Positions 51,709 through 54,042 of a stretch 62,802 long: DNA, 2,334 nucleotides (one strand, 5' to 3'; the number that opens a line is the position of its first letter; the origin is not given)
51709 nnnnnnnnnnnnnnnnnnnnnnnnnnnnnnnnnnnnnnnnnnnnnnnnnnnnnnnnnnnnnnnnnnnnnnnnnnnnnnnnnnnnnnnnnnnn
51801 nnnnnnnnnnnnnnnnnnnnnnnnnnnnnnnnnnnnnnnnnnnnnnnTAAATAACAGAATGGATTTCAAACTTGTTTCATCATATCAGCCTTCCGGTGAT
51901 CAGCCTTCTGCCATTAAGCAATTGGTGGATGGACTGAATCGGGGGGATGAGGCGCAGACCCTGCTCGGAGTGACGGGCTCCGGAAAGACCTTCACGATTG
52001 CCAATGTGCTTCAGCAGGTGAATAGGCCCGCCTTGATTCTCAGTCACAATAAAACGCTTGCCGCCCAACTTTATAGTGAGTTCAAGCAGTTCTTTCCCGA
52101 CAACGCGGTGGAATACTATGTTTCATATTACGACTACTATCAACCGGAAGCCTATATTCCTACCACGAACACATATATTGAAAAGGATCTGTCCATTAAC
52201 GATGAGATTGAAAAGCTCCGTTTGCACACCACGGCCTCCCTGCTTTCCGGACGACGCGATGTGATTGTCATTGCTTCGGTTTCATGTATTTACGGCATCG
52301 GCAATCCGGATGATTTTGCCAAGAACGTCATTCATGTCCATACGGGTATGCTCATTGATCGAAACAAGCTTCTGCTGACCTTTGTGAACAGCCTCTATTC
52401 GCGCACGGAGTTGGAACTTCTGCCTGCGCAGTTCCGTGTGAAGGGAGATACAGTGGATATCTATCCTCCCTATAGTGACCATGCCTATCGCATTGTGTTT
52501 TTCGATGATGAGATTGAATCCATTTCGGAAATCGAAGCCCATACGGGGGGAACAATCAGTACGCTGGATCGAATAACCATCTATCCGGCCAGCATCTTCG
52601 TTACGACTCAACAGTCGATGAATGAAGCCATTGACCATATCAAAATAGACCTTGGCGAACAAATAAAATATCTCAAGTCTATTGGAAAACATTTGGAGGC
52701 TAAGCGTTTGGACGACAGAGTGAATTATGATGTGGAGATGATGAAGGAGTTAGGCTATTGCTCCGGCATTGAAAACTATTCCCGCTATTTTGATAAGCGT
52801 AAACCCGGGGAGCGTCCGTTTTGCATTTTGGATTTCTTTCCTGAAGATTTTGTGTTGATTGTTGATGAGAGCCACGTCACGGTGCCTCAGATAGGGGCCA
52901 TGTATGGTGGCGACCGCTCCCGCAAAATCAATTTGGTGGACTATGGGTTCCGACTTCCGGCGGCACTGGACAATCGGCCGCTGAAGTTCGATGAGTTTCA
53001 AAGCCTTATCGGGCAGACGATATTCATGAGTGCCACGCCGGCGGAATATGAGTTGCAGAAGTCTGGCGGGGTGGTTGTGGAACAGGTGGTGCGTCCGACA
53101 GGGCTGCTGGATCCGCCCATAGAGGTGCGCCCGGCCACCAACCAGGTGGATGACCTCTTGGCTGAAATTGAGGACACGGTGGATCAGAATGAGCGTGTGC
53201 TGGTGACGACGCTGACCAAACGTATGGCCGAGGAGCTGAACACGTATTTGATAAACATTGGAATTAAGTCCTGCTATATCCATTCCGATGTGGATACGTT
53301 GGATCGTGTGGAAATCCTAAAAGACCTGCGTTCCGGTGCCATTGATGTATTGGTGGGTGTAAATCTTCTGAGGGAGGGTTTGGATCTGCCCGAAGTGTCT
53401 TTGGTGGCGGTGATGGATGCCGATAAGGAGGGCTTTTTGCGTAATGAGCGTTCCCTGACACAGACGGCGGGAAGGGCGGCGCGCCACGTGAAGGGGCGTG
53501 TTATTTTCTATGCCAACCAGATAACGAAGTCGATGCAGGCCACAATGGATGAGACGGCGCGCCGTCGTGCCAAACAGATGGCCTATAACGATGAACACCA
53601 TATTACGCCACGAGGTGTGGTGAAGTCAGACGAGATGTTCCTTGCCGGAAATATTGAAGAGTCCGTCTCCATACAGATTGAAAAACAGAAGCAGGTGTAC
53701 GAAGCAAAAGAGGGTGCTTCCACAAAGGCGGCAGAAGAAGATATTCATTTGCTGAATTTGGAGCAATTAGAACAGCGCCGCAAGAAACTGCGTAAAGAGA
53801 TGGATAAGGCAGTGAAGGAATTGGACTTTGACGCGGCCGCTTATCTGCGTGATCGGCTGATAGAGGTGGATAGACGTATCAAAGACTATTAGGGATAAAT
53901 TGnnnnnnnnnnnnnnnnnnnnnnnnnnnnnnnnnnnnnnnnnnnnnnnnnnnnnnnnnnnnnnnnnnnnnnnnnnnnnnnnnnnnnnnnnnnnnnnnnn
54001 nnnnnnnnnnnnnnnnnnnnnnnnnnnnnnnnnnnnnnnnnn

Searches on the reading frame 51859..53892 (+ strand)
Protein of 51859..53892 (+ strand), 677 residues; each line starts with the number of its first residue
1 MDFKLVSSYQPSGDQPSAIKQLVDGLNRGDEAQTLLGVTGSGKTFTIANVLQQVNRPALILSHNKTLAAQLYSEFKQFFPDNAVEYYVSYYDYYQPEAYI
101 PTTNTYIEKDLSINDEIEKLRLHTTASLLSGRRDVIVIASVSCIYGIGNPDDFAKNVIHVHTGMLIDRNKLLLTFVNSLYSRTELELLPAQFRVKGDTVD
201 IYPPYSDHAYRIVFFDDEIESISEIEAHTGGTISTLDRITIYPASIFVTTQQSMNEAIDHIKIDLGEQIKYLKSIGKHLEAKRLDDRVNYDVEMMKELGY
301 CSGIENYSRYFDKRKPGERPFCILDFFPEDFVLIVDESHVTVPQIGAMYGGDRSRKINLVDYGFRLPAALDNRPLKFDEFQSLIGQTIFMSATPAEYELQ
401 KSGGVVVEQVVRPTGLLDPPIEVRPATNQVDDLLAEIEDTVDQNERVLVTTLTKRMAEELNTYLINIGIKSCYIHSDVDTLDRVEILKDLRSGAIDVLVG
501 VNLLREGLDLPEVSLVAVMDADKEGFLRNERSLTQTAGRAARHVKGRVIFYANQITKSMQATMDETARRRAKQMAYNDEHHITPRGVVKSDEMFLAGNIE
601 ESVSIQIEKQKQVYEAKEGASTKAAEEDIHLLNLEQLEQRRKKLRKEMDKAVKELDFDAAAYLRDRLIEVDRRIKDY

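Call 20: search_protein_families(library=ncbifam, proteins=[window:51859-53892:+], max_evalue=0.00001)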
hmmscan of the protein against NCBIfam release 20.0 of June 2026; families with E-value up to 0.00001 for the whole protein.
window:51859-53892:+ (677 aa): 23 families
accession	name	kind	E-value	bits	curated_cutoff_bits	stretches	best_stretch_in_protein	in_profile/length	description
NF003673.1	PRK05298.1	equivalog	3e-302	1003.9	743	1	3-671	2-651/653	excinuclease ABC subunit UvrB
TIGR00631.1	uvrb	equivalog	7.9e-296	982.6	750.1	1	3-670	2-657/658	excinuclease ABC subunit UvrB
TIGR00580.2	mfd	equivalog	7.3e-18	64.3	800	1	180-276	6-98/907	transcription-repair coupling factor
NF004066.1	PRK05580.1-3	equivalog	3.6e-15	55.3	813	1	453-550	549-654/788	primosomal protein N'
NF007966.0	PRK10689.1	equivalog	8.2e-15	53.6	1329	1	31-254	15-224/1148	transcription-repair coupling factor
TIGR00595.1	priA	equivalog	1.8e-13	49.9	230.35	1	452-567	273-397/509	replication restart helicase PriA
NF004070.0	PRK05580.2-2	equivalog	6.2e-12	44.5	921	1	482-561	523-611/729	primosomal protein N'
NF004069.0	PRK05580.2-1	equivalog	7.1e-11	41.3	767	1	453-553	389-496/612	primosomal protein N'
NF004068.0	PRK05580.1-5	equivalog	2.9e-10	38.9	1249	1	454-550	557-661/795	primosomal protein N'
NF053631.1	RNA_helic_CshA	equivalog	4.4e-10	39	646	1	432-602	226-386/434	degradosome RNA helicase CshA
NF004067.0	PRK05580.1-4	equivalog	5.8e-10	38.2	763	1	453-550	496-601/737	primosomal protein N'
NF053636.1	DDHlcsCsdAPsy1082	equivalog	7.6e-10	37.9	890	1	443-522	242-321/512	DEAD/DEAH box helicase CsdA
TIGR00643.1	recG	equivalog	2.7e-09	36.3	659.4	0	453-553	469-563/629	ATP-dependent DNA helicase RecG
NF004072.0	PRK05580.2-4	equivalog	2.8e-09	35.8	1030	1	454-549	415-518/648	primosomal protein N'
NF053632.1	heli_RadD_YejH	equivalog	2.8e-09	35.8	720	0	432-520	238-324/573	DNA repair helicase RadD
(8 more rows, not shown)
